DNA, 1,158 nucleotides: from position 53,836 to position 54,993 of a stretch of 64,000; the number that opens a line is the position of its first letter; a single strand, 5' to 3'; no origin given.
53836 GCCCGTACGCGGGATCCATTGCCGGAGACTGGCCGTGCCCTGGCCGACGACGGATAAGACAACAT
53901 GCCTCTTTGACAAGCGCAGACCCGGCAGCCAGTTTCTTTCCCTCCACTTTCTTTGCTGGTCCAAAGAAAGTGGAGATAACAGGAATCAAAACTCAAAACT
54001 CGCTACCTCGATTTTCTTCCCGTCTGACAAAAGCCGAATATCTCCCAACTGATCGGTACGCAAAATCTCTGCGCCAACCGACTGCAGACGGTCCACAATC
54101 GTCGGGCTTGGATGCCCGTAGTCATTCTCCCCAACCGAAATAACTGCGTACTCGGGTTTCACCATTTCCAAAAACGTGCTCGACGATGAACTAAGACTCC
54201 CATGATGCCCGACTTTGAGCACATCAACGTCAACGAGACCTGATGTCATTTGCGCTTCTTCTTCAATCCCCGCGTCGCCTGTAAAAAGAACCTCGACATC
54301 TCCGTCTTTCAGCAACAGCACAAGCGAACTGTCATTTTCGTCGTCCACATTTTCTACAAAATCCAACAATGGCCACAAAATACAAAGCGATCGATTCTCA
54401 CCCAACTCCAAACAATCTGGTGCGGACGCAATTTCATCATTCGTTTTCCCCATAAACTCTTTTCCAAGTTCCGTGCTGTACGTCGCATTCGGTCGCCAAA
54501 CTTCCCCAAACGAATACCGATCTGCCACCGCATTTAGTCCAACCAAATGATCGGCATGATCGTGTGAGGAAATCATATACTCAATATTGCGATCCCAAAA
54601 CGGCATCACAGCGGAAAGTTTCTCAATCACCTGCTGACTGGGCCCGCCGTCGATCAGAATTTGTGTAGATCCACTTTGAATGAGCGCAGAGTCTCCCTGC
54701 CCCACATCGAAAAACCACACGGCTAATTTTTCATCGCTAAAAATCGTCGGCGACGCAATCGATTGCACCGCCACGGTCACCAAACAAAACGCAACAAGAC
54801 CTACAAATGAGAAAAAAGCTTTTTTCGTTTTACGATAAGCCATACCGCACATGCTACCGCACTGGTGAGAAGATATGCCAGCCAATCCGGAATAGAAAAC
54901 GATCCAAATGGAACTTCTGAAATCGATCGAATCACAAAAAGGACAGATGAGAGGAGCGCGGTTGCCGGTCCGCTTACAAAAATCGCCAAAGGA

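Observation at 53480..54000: Composite repeat element copy 2 with a ~170-bp extra insert containing a 28-bp perfect palindrome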

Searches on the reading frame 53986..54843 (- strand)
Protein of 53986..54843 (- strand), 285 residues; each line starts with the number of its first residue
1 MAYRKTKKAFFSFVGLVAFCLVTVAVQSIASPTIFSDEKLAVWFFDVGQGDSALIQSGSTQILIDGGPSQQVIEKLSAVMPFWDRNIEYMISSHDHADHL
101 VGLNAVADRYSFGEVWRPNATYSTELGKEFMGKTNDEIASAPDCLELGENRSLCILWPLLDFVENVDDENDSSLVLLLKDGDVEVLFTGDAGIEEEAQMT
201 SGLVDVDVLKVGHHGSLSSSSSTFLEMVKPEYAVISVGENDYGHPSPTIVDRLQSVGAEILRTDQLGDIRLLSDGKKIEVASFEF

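Call 64: find_homologous_proteins(query=window:53986-54843:-, max_evalue=1e-40)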
Query window:53986-54843:- (285 aa): 2368 proteins with E <= 1e-40 among 8000 candidates; the best 120 are listed.
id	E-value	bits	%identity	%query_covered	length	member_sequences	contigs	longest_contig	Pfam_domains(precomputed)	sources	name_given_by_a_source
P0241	4.8e-185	631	100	100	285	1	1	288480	PF00753.34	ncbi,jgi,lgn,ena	ncbi:MAG: MBL fold metallo-hydrolase [Patescibacteria group bacterium]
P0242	9.3e-104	365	59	100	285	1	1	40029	PF12706.14,PF00753.34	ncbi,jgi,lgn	ncbi:MAG: MBL fold metallo-hydrolase [Patescibacteria group bacterium]|jgi:competence protein ComEC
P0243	6.6e-82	293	51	91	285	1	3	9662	PF12706.14,PF25281.1,PF00753.34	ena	-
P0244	7.7e-81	289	51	95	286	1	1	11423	PF12706.14,PF25281.1,PF00753.34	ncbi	ncbi:MAG: MBL fold metallo-hydrolase [Patescibacteria group bacterium]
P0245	8.8e-79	283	46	99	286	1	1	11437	PF12706.14,PF25281.1,PF00753.34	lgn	-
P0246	3.1e-77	278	49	98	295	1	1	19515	PF12706.14,PF00753.34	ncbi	ncbi:MAG: MBL fold metallo-hydrolase [bacterium]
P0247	3.7e-76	274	48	98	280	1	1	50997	PF23023.2,PF00753.34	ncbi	-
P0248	1.2e-75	272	47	99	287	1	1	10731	PF12706.14,PF25281.1,PF00753.34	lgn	-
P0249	3.7e-75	271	48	100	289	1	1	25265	PF12706.14,PF25281.1,PF13483.13,PF00753.34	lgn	-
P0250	9.8e-75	269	46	99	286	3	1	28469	PF12706.14,PF25281.1,PF00753.34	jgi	-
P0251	6.0e-73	264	47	98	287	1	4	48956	PF12706.14,PF00753.34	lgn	-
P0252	1.3e-72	262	44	98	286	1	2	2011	PF12706.14,PF13483.13,PF00753.34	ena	-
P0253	2.6e-72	261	42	99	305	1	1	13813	PF12706.14,PF00753.34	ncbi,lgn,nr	ncbi:MAG: MBL fold metallo-hydrolase [Candidatus Uhrbacteria bacterium]|nr:MBL fold metallo-hydrolas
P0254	7.2e-72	260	47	95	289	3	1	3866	PF12706.14,PF25281.1,PF00753.34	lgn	-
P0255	1.6e-71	259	47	94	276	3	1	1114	PF12706.14,PF00753.34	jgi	-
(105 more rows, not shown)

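Call 65: find_encoding_contigs(protein=P0242, flank=10000, max_places=4)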
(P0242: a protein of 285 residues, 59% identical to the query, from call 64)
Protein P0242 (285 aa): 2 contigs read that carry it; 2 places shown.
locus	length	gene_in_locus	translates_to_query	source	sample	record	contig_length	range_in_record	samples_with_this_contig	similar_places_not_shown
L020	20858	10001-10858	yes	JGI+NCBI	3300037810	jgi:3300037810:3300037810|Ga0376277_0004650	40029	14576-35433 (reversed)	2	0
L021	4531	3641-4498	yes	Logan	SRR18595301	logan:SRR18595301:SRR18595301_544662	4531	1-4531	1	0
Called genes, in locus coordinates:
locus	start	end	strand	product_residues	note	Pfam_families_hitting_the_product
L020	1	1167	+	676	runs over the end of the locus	PF04760:IF2_N, PF00009:GTP_EFTU, PF00071:Ras (weak), PF01926:MMR_HSR1, PF22042:EF-G_D2, PF11987:IF-2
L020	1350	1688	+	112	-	PF00085:Thioredoxin, PF14595:Thioredoxin_9 (weak), PF13098:Thioredoxin_2 (weak), PF13905:Thioredoxin_8 (faint)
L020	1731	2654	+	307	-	PF00890:FAD_binding_2 (faint), PF01134:GIDA (faint), PF01266:DAO (faint), PF01946:Thi4 (faint), PF03486:HI0933_like (faint), PF07992:Pyr_redox_2, PF13738:Pyr_redox_3, PF00070:Pyr_redox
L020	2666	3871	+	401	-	PF02812:ELFV_dehydrog_N, PF00208:ELFV_dehydrog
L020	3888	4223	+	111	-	PF00581:Rhodanese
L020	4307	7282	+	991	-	PF00133:tRNA-synt_1, PF09334:tRNA-synt_1g, PF13603:tRNA-synt_1_2, PF00561:Abhydrolase_1, PF06821:Ser_hydrolase, PF12697:Abhydrolase_6 (faint), PF00133:tRNA-synt_1, PF08264:Anticodon_1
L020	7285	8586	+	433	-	PF03721:UDPG_MGDP_dh_N, PF00984:UDPG_MGDP_dh, PF03720:UDPG_MGDP_dh_C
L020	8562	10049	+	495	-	PF13567:DUF4131, PF03772:Competence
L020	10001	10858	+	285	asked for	PF00753:Lactamase_B (weak), PF12706:Lactamase_B_2 (weak)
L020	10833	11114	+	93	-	-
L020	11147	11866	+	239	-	PF00334:NDK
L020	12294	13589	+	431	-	PF00275:EPSP_synthase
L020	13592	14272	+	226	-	PF02163:Peptidase_M50 (weak)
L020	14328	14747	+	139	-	PF00164:Ribosom_S12_S23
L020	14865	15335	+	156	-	PF00177:Ribosomal_S7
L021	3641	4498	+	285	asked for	PF00753:Lactamase_B (weak), PF12706:Lactamase_B_2 (weak)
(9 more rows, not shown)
